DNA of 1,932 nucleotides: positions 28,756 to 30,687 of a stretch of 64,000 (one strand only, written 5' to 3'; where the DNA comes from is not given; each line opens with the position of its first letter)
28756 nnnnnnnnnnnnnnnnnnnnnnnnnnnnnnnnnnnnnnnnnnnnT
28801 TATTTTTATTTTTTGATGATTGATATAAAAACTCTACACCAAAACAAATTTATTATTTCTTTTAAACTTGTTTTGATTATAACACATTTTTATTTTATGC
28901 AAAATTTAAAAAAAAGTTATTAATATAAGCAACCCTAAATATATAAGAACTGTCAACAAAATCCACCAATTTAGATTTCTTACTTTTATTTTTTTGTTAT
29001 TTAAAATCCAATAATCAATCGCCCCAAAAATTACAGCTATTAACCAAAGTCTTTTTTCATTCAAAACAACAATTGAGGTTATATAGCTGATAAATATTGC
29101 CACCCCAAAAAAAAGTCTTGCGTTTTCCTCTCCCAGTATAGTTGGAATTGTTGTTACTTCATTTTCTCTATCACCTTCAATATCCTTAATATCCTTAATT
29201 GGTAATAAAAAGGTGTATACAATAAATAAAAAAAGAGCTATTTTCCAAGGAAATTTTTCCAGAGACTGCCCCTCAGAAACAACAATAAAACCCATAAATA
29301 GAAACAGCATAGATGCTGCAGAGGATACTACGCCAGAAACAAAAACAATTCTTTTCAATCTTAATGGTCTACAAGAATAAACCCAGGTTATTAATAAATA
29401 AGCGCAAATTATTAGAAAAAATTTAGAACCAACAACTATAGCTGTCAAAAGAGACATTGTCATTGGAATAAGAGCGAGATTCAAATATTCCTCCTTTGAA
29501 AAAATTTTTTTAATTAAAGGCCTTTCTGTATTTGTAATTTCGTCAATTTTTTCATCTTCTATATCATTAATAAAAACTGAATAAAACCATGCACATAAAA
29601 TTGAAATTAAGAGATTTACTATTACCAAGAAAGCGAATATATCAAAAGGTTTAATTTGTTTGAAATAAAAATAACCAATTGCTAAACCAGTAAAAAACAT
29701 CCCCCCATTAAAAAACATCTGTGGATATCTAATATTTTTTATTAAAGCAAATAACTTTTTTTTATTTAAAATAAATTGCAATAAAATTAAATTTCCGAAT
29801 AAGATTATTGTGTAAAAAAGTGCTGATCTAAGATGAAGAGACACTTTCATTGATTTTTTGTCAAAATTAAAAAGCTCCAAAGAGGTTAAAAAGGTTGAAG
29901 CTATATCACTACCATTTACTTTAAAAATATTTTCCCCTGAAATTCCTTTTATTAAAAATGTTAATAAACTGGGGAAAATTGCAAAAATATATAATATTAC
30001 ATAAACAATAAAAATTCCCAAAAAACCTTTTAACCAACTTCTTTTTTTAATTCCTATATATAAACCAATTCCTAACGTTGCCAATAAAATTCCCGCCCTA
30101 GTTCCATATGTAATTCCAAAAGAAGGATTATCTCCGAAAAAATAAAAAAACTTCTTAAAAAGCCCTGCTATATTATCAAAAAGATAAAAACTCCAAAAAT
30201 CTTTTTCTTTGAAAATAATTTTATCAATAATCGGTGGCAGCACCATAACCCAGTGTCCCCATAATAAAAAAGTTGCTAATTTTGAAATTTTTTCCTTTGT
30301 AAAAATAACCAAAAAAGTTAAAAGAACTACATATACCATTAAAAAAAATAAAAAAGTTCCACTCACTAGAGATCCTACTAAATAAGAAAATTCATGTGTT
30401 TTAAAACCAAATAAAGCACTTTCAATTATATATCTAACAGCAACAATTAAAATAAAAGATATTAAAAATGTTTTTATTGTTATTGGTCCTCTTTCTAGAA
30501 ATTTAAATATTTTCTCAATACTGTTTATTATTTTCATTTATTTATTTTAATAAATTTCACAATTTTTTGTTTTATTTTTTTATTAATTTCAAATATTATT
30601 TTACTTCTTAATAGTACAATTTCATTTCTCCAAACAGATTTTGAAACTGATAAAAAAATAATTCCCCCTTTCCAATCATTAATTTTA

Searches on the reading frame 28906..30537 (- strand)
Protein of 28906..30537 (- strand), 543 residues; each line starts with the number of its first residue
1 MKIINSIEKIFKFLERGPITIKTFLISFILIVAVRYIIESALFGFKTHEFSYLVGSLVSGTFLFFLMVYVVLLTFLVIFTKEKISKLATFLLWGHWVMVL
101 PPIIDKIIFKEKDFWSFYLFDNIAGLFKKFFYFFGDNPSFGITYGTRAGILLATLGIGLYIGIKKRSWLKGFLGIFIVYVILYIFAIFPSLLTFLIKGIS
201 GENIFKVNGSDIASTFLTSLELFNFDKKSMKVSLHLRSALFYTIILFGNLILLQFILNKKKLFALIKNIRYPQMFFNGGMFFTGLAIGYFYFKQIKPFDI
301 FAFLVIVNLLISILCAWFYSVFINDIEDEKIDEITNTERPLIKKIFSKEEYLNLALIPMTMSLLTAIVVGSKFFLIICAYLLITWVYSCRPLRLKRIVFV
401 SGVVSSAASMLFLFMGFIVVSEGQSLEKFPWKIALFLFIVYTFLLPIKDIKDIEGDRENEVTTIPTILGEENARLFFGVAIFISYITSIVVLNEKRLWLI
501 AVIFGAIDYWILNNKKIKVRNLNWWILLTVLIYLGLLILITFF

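Call 8: search_protein_families(library=pfam, proteins=[window:28906-30537:-])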
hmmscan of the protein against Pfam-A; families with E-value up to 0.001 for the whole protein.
window:28906-30537:- (543 aa): 1 family
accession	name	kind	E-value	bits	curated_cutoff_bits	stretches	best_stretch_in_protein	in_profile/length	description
PF01040.23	UbiA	-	3.7e-28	98.9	34.2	1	301-507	17-223/250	UbiA prenyltransferase family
